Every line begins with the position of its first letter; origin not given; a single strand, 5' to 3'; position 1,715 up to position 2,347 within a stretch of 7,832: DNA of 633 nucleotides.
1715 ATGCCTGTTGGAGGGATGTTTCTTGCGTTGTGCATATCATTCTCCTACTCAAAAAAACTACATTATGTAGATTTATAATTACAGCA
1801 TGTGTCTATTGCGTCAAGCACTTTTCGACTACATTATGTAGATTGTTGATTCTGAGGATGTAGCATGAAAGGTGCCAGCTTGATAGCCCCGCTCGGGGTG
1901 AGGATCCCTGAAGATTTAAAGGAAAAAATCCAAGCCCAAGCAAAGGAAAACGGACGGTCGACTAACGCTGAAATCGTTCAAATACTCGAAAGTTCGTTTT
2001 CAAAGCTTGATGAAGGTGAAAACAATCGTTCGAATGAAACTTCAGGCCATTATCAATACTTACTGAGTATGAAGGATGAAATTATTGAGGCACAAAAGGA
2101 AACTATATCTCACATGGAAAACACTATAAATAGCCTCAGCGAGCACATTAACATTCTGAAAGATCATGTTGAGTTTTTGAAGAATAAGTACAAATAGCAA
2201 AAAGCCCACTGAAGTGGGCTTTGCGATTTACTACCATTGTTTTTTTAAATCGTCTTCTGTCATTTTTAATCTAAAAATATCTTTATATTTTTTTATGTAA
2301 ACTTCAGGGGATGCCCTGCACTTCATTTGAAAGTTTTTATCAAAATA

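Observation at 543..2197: Complete P22 immI-like module (mnt-like, operators, arc, ant) embedded in a contractile-tail late operon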

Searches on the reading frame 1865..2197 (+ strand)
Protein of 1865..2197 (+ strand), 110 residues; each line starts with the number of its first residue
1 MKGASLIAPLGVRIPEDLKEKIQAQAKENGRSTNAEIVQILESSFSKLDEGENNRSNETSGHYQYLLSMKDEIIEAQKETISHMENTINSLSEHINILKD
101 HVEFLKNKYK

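Call 4: search_protein_families(library=pfam, proteins=[window:1865-2197:+], max_evalue=0.01)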
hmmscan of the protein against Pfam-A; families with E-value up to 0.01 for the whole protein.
window:1865-2197:+ (110 aa): 5 families
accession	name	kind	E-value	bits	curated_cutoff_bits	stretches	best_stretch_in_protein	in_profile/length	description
PF03869.20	Arc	-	3.1e-12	46.6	20.4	1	12-47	9-44/50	Arc-like DNA binding domain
PF22513.2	FitA-like_RHH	-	1.7e-08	34.7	27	1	14-43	8-37/39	Antitoxin FitA-like, ribbon-helix-helix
PF05534.18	HicB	-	0.0008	19.7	21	1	12-41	22-51/51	HicB family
PF01402.27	RHH_1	-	0.0038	17.6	20.5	0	10-34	2-26/39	Ribbon-helix-helix protein, copG family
PF01519.22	DUF16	-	0.0089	16.9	40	0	76-104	31-59/104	Protein of unknown function DUF16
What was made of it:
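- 1865..2197 (+): Mnt-like repressor of 110 aa: an RHH domain (residues about 9-50) plus a long C-terminal helix (58-108). It is transcribed against the late operon. Pfam Arc E 3e-12 (call 4).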

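Call 22: find_encoding_contigs(protein=window:1865-2197:+, flank=10000, max_places=10)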
Protein window:1865-2197:+ (110 aa): 24 contigs read that carry it; 10 places shown.
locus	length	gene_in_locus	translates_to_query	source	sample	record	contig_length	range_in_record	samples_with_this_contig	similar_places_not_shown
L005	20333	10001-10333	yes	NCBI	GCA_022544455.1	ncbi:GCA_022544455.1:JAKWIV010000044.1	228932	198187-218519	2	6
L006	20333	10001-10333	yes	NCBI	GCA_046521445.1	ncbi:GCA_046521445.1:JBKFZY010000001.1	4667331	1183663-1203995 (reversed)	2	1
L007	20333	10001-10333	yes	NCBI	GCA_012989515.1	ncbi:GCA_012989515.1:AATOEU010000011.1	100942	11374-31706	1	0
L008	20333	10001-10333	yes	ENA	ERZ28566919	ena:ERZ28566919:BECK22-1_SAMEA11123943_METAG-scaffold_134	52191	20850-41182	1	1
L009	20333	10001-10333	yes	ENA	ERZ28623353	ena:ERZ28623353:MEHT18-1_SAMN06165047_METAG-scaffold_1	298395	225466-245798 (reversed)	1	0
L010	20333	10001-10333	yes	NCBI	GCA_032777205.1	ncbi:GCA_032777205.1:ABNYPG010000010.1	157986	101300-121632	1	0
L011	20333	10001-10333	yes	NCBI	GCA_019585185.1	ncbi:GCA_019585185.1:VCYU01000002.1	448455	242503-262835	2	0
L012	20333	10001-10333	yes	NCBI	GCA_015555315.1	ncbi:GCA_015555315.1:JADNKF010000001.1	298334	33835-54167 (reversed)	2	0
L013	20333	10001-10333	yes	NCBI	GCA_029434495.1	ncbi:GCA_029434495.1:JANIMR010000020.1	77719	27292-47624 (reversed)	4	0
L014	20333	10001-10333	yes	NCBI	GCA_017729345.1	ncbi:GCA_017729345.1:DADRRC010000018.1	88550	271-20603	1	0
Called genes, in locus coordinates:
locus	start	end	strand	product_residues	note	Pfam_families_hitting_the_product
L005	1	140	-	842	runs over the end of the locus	PF13954:PapC_N, PF00577:Usher, PF13953:PapC_C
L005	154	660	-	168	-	-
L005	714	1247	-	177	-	PF00419:Fimbrial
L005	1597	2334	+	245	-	PF15977:HTH_46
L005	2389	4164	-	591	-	PF15864:PglL_A (weak), PF04932:Wzy_C, PF11846:Wzy_C_2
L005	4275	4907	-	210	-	PF00196:GerE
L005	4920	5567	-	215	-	PF00196:GerE (weak)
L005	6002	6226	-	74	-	-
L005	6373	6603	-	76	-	PF22022:Phage_int_M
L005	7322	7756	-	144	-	PF02413:Caudo_TAP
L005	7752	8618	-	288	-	PF21882:Gp53-like_C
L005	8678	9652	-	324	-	PF10547:P22_AR_N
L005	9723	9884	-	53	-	PF03869:Arc, PF22513:FitA-like_RHH (faint)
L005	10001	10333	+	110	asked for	PF03869:Arc, PF22513:FitA-like_RHH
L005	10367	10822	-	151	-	-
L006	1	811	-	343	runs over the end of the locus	PF00005:ABC_tran, PF13304:AAA_21 (faint), PF08402:TOBE_2 (weak)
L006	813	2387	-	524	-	PF00528:BPD_transp_1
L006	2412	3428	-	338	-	PF01547:SBP_bac_1, PF13531:SBP_bac_11, PF13416:SBP_bac_8, PF13343:SBP_bac_6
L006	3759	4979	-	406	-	PF00067:p450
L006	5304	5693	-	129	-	PF00717:Peptidase_S24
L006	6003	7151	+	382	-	PF01757:Acyl_transf_3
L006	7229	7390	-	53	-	-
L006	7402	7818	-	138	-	-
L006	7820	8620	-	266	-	PF21882:Gp53-like_C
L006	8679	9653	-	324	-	PF10547:P22_AR_N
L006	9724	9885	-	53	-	PF03869:Arc, PF22513:FitA-like_RHH (faint)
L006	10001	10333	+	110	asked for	PF03869:Arc, PF22513:FitA-like_RHH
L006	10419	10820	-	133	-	-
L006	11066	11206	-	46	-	-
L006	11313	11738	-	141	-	PF13737:DDE_Tnp_1_5, PF01609:DDE_Tnp_1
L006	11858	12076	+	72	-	-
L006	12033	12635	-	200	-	-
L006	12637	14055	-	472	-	PF04865:Baseplate_J, PF16190:E1_FCCH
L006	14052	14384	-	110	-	-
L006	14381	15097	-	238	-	-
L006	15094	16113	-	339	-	-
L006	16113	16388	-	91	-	-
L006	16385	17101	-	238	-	-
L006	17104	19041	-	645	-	PF01464:SLT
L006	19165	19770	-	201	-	-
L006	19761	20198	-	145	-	-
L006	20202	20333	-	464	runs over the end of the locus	-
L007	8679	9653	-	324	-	PF10547:P22_AR_N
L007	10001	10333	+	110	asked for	PF03869:Arc, PF22513:FitA-like_RHH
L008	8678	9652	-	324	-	PF10547:P22_AR_N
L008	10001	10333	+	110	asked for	PF03869:Arc, PF22513:FitA-like_RHH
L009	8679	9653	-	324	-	PF10547:P22_AR_N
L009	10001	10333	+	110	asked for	PF03869:Arc, PF22513:FitA-like_RHH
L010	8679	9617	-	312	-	PF10547:P22_AR_N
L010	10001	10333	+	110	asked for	PF03869:Arc, PF22513:FitA-like_RHH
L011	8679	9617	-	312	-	PF10547:P22_AR_N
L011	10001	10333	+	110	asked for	PF03869:Arc, PF22513:FitA-like_RHH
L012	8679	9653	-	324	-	PF10547:P22_AR_N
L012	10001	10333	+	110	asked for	PF03869:Arc, PF22513:FitA-like_RHH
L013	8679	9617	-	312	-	PF10547:P22_AR_N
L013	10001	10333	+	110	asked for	PF03869:Arc, PF22513:FitA-like_RHH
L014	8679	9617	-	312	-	PF10547:P22_AR_N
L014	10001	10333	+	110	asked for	PF03869:Arc, PF22513:FitA-like_RHH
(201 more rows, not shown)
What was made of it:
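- Checked: In sister loci the gene at this position carries Gp53-like_C or Collar domains (call 22).
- Ten loci at several chromosomal sites were read and all show the same layout (call 22). Some sister loci have IS elements nearby (L006, call 22).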

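Call 39: search_dna_similar(query=window:1865-2197:+, collection=phages, mode=protein, max_rows=40, max_evalue=0.001)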
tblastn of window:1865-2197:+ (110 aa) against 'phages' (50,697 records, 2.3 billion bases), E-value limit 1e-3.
Records with a match: 45; places in all: 45; records where one place covers at least 80% of the query: 2.
Best place of each record, by identity: 60-80% 2; <60% 43.
By first word of the organism name: Salmonella 26; Escherichia 10; Erwinia 2; Edwardsiella 2; Enterobacteria 2; Acetobacter 1; Bacteriophage 1; Synechococcus 1.
By host as written in the record: - 4; Escherichia coli 3; Salmonella sp. 3; Erwinia persicina 2; Escherichia coli C 2; Edwardsiella anguillarum EA011113 2; Escherichia coli O103:H25 strain NIPH-11060424/NVH-734 2; Salmonella enterica 2; and 21 more.
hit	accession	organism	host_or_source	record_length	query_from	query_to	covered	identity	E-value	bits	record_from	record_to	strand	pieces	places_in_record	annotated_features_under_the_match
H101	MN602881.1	Erwinia phage Midgardsormr38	Erwinia persicina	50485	1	98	89%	47.6%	1e-21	93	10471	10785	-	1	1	Arc family DNA-binding protein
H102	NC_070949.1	Erwinia phage Midgardsormr38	Erwinia persicina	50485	1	98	89%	47.6%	1e-21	93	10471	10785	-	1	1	Arc family DNA-binding protein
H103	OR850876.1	Salmonella phage S.Kent 1-2-1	Salmonella enterica subsp. enterica ...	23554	2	84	75%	39.8%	4e-7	52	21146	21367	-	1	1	record has no annotation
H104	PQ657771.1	Escherichia phage EC.P3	Escherichia coli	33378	2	84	75%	39.8%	4e-7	52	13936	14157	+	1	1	hypothetical protein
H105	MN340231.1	Escherichia phage phiv205-1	Escherichia coli APEC DE205B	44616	2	84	75%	39.8%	4e-7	52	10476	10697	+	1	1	hypothetical protein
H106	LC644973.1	Acetobacter phage phiAX1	Acetobacter sp. ATCC 21760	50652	10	90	74%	39.3%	7e-7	51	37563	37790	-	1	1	Arc type transcriptional repressor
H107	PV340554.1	Escherichia phage PhiR12_5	Escherichia coli C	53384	1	49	45%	57.1%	2e-9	59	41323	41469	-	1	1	hypothetical protein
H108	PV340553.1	Escherichia phage PhiR12_4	Escherichia coli C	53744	1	49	45%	57.1%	2e-9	59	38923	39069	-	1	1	hypothetical protein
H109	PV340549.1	Escherichia phage PhiR12_1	Escherichia coli str. K-12 substr. ...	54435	1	49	45%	57.1%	2e-9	59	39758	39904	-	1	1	hypothetical protein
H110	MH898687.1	Edwardsiella phage Edno5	Edwardsiella anguillarum EA011113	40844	7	42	33%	72.2%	5e-9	57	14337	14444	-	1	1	putative regulator protein Mnt-like DNA binding domain protein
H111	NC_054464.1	Edwardsiella phage Edno5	Edwardsiella anguillarum EA011113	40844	7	42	33%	72.2%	5e-9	57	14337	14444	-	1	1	partition protein ATPase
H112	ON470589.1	Escherichia phage vB_EcoP-611R6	Escherichia coli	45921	7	58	47%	46.2%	3e-5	47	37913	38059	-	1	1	putative regulatory protein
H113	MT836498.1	Bacteriophage sp.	human fecal samples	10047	12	83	65%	33.3%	8e-4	42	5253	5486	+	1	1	record has no annotation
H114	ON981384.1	Synechococcus phage MinM1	Synechococcus sp.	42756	12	52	37%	53.7%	6e-6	49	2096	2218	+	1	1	transcriptional repressor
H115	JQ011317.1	Escherichia phage TL-2011b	Escherichia coli O103:H25 strain ...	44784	11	47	34%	59.5%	2e-5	47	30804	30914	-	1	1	hypothetical protein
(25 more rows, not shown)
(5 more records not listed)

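Call 40: get_annotated_region(hit=H102, flank=7000)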
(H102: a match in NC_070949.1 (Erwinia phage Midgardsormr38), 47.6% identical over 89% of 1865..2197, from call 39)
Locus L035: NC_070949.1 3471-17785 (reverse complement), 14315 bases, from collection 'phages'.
description: Erwinia phage Midgardsormr38, complete genome.
organism: Erwinia phage Midgardsormr38 (NCBI taxid 2663326)
taxonomy: Viruses; Duplodnaviria; Heunggongvirae; Uroviricota; Caudoviricetes; Midgardsormrvirus; Midgardsormrvirus midgardsormr38
host: Erwinia persicina; source: insect gut; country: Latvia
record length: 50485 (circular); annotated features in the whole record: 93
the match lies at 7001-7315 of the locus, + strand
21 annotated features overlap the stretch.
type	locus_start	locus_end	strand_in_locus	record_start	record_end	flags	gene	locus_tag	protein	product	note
CDS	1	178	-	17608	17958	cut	-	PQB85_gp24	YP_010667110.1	minor tail protein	ORF24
CDS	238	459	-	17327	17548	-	-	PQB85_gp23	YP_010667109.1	hypothetical protein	ORF23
CDS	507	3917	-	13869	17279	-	-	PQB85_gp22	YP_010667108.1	tail length tape measure protein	ORF22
CDS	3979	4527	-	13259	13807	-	-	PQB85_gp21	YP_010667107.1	hypothetical protein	ORF21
CDS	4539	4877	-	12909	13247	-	-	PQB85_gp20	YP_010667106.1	hypothetical protein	ORF20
CDS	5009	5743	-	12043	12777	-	-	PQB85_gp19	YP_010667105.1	antirepressor protein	ORF19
CDS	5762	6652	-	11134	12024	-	-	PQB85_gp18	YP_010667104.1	antirepressor protein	ORF18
CDS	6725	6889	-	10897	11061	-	-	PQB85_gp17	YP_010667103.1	Arc-like repressor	ORF17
CDS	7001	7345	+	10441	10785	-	-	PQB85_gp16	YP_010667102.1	Arc family DNA-binding protein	ORF16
CDS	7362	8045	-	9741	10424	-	-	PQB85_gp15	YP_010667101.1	hypothetical protein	ORF15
CDS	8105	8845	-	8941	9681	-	-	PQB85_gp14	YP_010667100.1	Ig domain-containing protein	ORF14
CDS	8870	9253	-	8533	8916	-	-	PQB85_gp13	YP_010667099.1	hypothetical protein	ORF13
CDS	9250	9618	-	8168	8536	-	-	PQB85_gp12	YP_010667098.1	putative tail component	ORF12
CDS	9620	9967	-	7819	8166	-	-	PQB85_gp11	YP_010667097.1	tail length tape measure protein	ORF11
CDS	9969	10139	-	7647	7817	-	-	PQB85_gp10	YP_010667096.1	hypothetical protein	ORF10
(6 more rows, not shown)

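Call 41: get_annotated_region(hit=H110, flank=7000)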
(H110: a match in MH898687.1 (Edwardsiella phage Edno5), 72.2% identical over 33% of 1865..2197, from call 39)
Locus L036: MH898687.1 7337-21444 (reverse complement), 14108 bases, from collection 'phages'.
description: Edwardsiella phage Edno5, complete genome.
organism: Edwardsiella phage Edno5 (NCBI taxid 2419942)
taxonomy: Viruses; Duplodnaviria; Heunggongvirae; Uroviricota; Caudoviricetes; Gofduovirus; Gofduovirus edno5
host: Edwardsiella anguillarum EA011113; source: -; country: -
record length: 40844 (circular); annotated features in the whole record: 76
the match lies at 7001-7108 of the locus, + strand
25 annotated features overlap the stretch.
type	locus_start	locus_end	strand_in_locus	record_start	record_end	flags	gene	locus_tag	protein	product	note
CDS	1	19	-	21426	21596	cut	-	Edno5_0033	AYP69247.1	hypothetical protein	-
CDS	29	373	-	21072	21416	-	-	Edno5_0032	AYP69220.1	hypothetical protein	-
CDS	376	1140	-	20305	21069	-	-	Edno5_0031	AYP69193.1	tail fiber protein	-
CDS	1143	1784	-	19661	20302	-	-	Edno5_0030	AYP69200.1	hypothetical protein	-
CDS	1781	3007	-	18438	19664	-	-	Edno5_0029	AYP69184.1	hypothetical protein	-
CDS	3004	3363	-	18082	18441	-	-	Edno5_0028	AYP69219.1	hypothetical protein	-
CDS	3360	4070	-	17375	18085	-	-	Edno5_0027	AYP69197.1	hypothetical protein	hypothetical protein; Some similarities with unknown protein of Photorhabdus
CDS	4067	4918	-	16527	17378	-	-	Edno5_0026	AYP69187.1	hypothetical protein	-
CDS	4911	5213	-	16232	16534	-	-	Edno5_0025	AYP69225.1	hypothetical protein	-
CDS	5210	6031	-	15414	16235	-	-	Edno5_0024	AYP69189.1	hypothetical protein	-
CDS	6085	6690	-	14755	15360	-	-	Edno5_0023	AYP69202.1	Ant-like antirepressor protein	-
CDS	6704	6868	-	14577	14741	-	-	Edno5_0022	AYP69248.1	putative regulator protein Arc-like DNA binding domain protein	-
CDS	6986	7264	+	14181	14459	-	-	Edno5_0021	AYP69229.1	putative regulator protein Mnt-like DNA binding domain protein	-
CDS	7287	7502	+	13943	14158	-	-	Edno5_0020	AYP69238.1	hypothetical protein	-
CDS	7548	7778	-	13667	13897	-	-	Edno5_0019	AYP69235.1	hypothetical protein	-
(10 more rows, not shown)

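Call 54: list_cluster_members(proteins=[window:1865-2197:+, window:543-1517:-, window:1588-1749:-])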
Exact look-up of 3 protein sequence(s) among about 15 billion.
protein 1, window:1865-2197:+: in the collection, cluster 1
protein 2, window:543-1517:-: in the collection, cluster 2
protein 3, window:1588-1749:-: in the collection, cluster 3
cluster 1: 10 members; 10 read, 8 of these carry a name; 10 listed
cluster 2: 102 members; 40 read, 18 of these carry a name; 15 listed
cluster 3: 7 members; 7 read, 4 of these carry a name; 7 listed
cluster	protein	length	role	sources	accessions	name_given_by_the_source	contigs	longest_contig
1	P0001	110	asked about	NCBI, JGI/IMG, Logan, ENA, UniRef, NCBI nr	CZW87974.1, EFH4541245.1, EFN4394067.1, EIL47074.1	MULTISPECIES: Arc family DNA-binding protein [Enterobacteriaceae] | plasmid stability protein | Arc-like DNA binding domain-containing protein n=1 Tax=bioreactor metagenome ...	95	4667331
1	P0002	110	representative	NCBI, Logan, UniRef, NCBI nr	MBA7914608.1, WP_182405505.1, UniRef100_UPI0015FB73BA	Arc family DNA-binding protein [Enterobacter roggenkampii] | Arc family DNA-binding protein n=1 Tax=Enterobacter roggenkampii TaxID=1812935 ...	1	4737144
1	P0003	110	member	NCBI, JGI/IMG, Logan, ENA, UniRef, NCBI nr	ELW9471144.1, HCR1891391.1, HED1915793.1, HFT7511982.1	TPA: Arc family DNA-binding protein [Enterobacter asburiae] | plasmid stability protein | Arc family DNA-binding protein n=1 Tax=Enterobacter cloacae complex TaxID=354276 ...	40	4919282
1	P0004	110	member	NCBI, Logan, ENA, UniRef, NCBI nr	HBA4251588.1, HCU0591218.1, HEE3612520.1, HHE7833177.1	TPA: Arc family DNA-binding protein [Enterobacter asburiae] | Arc family DNA-binding protein n=1 Tax=Enterobacter cloacae complex TaxID=354276 ... | Arc family DNA-binding protein [Enterobacter asburiae]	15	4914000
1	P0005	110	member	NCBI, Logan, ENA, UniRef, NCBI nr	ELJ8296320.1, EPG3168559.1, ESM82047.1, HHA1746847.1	hypothetical protein B9J96_13735 [Enterobacter roggenkampii] | Arc family DNA-binding protein n=1 Tax=Enterobacter cloacae complex TaxID=354276 ... | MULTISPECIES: Arc family DNA-binding protein [Enterobacter cloacae complex]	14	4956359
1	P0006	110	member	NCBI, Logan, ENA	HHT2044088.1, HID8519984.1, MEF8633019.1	TPA: Arc family DNA-binding protein [Enterobacter asburiae]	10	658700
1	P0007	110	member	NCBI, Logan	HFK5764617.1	TPA: Arc family DNA-binding protein [Enterobacter asburiae]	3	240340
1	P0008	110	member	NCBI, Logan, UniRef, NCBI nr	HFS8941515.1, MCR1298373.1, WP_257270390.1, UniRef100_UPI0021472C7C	TPA: Arc family DNA-binding protein [Enterobacter roggenkampii] | Arc family DNA-binding protein n=1 Tax=Enterobacter kobei TaxID=208224 RepID=UPI0021472C7C | Arc family DNA-binding protein [Enterobacter kobei]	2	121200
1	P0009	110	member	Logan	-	-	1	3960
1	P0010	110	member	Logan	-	-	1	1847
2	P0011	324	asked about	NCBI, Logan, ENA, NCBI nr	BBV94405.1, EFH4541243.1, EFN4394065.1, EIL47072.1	Antirepressor protein [Escherichia coli 541-15] | hypothetical protein [Escherichia coli]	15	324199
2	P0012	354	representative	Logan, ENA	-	-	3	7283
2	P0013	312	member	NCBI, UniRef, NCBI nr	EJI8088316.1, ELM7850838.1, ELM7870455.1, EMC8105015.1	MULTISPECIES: phage antirepressor N-terminal domain-containing protein ... | phage antirepressor N-terminal domain-containing protein n=1 Tax=Enterobacteriaceae ...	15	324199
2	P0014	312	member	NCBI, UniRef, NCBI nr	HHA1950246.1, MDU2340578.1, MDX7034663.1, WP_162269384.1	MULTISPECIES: phage antirepressor N-terminal domain-containing protein [Enterobacter ... | phage antirepressor N-terminal domain-containing protein n=1 Tax=Enterobacter cloacae ... | phage antirepressor N-terminal domain-containing protein [Enterobacter roggenkampii]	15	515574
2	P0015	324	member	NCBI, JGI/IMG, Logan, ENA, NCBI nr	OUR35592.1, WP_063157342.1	hypothetical protein B9J96_13725 [Enterobacter roggenkampii] | hypothetical protein | phage antirepressor N-terminal domain-containing protein [Enterobacter asburiae]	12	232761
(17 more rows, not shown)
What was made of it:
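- One source names the 110-aa protein "plasmid stability protein" (call 54).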

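Call 58: search_solved_structures(query=window:1865-2197:+, max_evalue=0.01, show_alignments=2)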
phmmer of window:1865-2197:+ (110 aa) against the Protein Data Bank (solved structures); distinct sequences matched with E-value up to 0.01: 9.
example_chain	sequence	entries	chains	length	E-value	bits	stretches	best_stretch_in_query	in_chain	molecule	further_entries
1u9p_A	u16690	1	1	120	1.1e-06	32.5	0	11-47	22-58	pArc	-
1mnt_A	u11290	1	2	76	0.00013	25.9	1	11-50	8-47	MNT REPRESSOR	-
1baz_A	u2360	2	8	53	0.0002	25.3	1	1-47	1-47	ARC REPRESSOR | PROTEIN (ARC FV10 REPRESSOR)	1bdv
1arq_A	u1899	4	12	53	0.00028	24.8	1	1-47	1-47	ARC REPRESSOR | PROTEIN (GENE-REGULATING PROTEIN ARC) | PROTEIN (ARC REPRESSOR)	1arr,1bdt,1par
1myk_A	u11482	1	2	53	0.00028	24.8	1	1-47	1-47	ARC REPRESSOR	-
9pio_G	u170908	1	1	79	0.0018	22.2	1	2-48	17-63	Arc family DNA-binding protein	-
1qtg_A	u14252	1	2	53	0.0033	21.4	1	1-47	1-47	Transcriptional repressor arc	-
1nla_A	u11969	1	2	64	0.0033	21.4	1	1-48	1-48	Transcriptional repressor arc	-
1b28_A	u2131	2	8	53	0.0042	21.1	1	1-47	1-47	PROTEIN (REGULATORY PROTEIN ARC) | ARC REPRESSOR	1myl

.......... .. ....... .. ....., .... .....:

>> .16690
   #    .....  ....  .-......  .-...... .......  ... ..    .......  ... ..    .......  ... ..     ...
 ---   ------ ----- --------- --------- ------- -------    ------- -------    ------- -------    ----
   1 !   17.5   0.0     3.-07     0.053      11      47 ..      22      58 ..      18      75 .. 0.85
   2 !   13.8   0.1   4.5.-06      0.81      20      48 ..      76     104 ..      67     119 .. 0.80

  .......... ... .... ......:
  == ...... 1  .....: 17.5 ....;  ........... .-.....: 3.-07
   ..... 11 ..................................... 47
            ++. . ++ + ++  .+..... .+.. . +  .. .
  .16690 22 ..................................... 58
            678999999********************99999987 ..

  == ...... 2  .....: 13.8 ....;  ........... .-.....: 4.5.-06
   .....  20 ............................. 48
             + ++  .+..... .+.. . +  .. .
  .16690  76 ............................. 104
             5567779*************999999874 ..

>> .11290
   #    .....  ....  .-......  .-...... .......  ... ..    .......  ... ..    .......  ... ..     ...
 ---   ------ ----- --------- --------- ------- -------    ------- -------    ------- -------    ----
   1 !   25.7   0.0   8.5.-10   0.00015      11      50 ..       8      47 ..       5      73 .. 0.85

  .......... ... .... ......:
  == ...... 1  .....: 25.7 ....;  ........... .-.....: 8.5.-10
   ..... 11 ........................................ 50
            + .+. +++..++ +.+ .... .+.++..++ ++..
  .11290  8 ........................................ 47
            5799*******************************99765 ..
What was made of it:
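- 1865..2197 (+): Hits 1mnt and Arc chains (call 58).
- On Mnt repressor (P22 Mnt): Hits 1mnt_A at E 1.3e-4 (call 58).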

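Call 63: search_protein_families(library=pfam, proteins=[L035:5762-6652:-, L035:5009-5743:-, L036:6085-6690:-], max_evalue=1)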
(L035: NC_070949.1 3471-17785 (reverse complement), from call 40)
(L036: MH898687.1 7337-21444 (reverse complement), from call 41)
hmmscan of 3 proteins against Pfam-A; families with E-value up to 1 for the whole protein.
L035:5762-6652:- (296 aa): 2 families
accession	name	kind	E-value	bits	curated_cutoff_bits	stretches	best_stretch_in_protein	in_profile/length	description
PF10547.14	P22_AR_N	-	3.7e-42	143.6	30.7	1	15-125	3-114/115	P22_AR N-terminal domain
PF13518.12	HTH_28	-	0.22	12.1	25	0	145-163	17-35/52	Helix-turn-helix domain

L035:5009-5743:- (244 aa): 1 family
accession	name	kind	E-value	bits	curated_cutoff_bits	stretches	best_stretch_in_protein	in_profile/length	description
PF03374.19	ANT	-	1e-31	109.9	25.3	1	133-237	1-105/108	Phage antirepressor protein KilAC domain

L036:6085-6690:- (201 aa): 3 families
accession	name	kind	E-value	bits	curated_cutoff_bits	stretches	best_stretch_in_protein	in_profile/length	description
PF02498.22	Bro-N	-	1.7e-18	67.4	25.6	1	38-128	1-96/96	BRO family, N-terminal domain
PF10547.14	P22_AR_N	-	0.12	13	30.7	1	33-65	4-36/115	P22_AR N-terminal domain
PF16284.10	DUF4930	-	0.2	12.1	25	1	11-43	88-120/144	Domain of unknown function (DUF4930)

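Call 64: search_protein_families(library=padloc, proteins=[window:1865-2197:+], max_evalue=0.01)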
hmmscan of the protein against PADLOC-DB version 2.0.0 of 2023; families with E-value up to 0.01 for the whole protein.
window:1865-2197:+ (110 aa): 0 families

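Call 66: predict_structure(protein=window:1865-2197:+)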
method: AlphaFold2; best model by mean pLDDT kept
length: 110 residues; sequences in the alignment: 1
mean_pLDDT: 71.6   pTM: 0.42
mean pLDDT of the five models: 71.6, 69.1, 66.5, 63.7, 61.2
residues with pLDDT >= 90: 36; 70-90: 17; 50-70: 39; < 50: 18
segments of 3 or more residues with pLDDT < 50: 1-12, 52-55
pLDDT, mean of each block of 10 residues (from residue 1): 34 61 61 61 60 50 78 92 97 98 95
secondary structure, 60 per line:
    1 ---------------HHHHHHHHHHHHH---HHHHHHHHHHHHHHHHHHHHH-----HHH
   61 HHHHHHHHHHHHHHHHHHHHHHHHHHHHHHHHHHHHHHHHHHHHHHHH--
elements in order: H16-28 H32-52 H58-108
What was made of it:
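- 1865..2197 (+): AF2 single-sequence model has helices at 16-28, 32-52 and 58-108, with pLDDT above 90 in the last (call 66).
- On Mnt repressor (P22 Mnt): It has instead a longer predicted helix at residues 58-108 (call 66).
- The Mnt-like protein has a confidently predicted 50-residue C-terminal helix (call 66).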
